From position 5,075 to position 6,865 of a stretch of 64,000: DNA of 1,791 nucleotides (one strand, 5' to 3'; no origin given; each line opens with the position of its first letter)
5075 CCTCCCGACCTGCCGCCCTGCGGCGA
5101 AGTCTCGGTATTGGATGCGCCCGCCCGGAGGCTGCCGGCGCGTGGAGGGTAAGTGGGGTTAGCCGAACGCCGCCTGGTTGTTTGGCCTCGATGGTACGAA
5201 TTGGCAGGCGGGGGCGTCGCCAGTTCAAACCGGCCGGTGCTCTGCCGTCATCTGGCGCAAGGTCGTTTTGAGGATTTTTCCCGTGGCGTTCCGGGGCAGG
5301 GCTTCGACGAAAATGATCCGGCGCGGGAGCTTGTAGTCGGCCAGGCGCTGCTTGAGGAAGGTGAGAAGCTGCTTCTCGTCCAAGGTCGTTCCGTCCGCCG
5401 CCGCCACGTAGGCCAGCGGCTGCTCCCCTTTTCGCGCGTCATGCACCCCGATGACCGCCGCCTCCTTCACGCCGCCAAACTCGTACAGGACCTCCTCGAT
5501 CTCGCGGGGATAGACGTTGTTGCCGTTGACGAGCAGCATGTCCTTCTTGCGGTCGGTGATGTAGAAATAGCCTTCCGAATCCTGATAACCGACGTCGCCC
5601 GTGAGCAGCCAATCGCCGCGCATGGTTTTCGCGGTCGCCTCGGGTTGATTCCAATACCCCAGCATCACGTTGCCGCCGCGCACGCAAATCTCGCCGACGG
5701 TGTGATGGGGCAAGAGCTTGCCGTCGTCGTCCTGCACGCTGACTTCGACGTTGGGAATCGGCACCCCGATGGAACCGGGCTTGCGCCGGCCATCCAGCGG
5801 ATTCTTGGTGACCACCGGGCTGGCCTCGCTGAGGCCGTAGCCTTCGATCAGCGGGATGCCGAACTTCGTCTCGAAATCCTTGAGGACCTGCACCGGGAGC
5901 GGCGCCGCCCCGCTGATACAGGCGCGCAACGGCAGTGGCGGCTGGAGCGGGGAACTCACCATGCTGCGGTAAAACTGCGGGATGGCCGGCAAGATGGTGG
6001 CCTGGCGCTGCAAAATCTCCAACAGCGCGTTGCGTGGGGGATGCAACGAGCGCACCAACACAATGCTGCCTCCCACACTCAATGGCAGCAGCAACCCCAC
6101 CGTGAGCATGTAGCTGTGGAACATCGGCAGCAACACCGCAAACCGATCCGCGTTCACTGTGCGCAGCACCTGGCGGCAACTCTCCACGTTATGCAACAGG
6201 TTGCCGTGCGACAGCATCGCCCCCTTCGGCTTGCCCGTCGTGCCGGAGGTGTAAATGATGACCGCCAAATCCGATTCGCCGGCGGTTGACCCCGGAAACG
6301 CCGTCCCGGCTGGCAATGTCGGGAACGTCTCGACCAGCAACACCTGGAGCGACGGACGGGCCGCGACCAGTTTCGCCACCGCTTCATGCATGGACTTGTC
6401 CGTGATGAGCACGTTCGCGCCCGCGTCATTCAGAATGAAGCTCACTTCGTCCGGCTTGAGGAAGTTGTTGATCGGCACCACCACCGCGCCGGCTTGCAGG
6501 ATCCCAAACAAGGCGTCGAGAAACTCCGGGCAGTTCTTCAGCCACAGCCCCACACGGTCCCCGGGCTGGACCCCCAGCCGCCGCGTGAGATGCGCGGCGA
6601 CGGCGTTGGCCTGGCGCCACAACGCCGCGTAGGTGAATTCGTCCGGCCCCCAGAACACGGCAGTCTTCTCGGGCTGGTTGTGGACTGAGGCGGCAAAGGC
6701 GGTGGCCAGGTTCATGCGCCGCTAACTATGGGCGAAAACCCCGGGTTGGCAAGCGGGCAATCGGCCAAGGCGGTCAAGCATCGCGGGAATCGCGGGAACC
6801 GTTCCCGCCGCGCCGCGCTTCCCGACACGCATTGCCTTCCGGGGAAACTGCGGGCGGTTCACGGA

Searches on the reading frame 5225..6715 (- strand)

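Call 70: search_protein_families(library=pfam, proteins=[window:5225-6715:-], max_evalue=0.0001)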
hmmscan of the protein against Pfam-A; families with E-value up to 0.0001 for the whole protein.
window:5225-6715:- (496 aa): 2 families
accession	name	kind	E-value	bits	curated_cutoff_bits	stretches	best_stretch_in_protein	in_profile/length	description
PF00501.34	AMP-binding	-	4.9e-98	328.9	29.9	1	7-355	1-384/384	AMP-binding enzyme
PF13193.12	AMP-binding_C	-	4.4e-20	72.8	24.5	1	405-480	1-76/76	AMP-binding enzyme C-terminal domain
